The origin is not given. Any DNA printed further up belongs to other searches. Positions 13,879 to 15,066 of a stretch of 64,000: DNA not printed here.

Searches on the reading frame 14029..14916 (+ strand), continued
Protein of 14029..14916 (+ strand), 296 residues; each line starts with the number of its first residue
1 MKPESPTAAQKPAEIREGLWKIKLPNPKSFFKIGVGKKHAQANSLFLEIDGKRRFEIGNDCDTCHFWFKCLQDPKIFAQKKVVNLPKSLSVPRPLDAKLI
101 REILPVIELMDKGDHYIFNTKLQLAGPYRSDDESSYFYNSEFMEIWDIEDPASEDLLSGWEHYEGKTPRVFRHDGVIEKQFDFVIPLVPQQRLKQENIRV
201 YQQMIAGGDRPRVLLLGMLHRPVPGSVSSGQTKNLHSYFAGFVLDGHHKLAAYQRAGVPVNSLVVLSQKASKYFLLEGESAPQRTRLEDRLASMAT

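Call 95: search_protein_families(library=pfam, alignment_id=A6, max_evalue=10)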
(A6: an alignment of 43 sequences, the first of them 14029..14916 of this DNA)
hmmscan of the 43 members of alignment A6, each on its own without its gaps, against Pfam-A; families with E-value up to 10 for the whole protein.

A. member 1, window:14029-14916:+ (296 aa): 0 families

B. families by the number of members that match (of 43 scanned): 2 families
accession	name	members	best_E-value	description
PF20445.3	RHS_N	1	0.2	Retrotransposon hot spot proteins N-terminal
PF09158.15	MotCF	1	0.23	Bacteriophage T4 MotA, C-terminal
